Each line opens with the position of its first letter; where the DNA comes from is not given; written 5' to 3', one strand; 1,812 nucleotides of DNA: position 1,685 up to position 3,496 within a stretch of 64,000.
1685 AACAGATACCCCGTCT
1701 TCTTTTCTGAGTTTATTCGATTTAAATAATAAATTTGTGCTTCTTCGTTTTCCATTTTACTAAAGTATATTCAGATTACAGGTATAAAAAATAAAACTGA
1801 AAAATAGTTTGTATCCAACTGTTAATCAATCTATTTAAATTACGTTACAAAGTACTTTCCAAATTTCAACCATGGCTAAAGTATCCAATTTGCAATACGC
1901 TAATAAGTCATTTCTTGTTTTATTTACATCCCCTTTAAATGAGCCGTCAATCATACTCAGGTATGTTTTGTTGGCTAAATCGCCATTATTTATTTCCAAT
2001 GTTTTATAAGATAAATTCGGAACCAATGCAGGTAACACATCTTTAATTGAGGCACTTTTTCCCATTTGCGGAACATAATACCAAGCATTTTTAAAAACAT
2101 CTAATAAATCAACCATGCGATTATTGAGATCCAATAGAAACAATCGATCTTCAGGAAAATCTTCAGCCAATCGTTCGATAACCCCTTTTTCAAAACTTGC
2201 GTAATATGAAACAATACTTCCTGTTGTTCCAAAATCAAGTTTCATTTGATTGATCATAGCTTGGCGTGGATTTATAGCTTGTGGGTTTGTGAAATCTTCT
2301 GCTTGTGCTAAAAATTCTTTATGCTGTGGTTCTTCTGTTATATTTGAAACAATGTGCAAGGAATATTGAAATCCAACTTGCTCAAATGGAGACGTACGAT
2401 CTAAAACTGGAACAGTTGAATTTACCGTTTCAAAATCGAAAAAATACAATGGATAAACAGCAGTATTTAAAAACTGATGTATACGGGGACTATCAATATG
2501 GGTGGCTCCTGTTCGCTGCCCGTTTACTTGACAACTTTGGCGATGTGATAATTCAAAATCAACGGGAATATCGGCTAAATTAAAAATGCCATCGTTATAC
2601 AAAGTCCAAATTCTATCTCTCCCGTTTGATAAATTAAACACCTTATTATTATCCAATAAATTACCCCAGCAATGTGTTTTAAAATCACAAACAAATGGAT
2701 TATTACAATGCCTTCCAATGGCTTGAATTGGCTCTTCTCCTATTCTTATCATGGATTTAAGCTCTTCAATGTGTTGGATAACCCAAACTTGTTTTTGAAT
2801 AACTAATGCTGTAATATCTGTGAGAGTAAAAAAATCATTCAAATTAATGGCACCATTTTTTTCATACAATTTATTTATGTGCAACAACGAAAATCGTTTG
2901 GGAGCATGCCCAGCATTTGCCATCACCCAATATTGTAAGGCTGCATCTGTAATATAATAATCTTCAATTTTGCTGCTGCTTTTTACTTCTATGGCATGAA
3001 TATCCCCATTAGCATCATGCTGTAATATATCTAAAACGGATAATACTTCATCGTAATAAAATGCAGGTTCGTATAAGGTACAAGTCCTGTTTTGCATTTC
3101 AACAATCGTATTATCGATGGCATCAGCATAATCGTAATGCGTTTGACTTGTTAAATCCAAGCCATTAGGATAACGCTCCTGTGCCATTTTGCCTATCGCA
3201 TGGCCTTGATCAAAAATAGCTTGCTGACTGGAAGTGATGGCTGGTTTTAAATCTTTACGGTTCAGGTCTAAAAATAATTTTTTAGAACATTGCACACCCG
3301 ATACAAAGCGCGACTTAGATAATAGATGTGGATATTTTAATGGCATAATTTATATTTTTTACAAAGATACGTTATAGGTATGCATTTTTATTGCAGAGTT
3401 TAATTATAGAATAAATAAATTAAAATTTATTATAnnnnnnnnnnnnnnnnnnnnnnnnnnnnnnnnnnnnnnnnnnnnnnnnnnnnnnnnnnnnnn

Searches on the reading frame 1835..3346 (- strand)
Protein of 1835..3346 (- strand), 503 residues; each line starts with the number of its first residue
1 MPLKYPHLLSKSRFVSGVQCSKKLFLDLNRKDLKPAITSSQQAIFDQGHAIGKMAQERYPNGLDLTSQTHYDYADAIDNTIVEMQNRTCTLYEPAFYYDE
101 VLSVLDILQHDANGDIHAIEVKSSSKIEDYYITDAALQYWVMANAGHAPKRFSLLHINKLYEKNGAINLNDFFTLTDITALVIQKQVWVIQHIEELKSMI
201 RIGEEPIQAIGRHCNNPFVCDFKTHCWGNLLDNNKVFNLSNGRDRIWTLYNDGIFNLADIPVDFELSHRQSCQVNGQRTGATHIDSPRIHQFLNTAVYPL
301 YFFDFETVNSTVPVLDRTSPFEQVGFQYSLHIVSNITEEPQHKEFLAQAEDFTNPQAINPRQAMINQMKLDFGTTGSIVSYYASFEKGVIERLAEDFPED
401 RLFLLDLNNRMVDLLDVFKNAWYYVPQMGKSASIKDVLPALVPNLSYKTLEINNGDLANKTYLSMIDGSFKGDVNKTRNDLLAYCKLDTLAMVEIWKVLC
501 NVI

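Call 6: search_protein_families(library=pfam, proteins=[window:1835-3346:-], max_evalue=0.01)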
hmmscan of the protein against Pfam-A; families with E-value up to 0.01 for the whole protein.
window:1835-3346:- (503 aa): 1 family
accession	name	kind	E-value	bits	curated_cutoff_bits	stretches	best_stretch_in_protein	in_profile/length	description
PF11074.14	DUF2779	-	1.7e-35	122.5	23.3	1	301-433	1-126/126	Domain of unknown function(DUF2779)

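Call 7: search_protein_families(library=padloc, proteins=[window:1835-3346:-], max_evalue=0.01)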
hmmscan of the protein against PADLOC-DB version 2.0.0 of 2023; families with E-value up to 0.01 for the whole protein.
window:1835-3346:- (503 aa): 1 family
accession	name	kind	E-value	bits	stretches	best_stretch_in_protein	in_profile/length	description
PDLC01447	Cas4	-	7.3e-05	21.3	1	20-228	16-159/161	"CAS-I,CAS-II,CAS-III,CAS-IV,CAS-V,CAS-VI; acquisition_associated"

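Call 34: search_protein_families(library=ncbifam, proteins=[window:1835-3346:-], max_evalue=0.01)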
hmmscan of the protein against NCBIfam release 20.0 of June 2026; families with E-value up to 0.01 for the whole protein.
window:1835-3346:- (503 aa): 2 families
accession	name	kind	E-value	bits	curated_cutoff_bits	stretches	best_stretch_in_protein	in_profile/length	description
NF045869.1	UU173_fam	subfamily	5.2e-12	45.5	225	2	301-332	414-445/650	UU173 family protein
TIGR03491.1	TIGR03491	subfamily_domain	2.3e-05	23.6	97.45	1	16-259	8-238/462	TM0106 family RecB-like putative nuclease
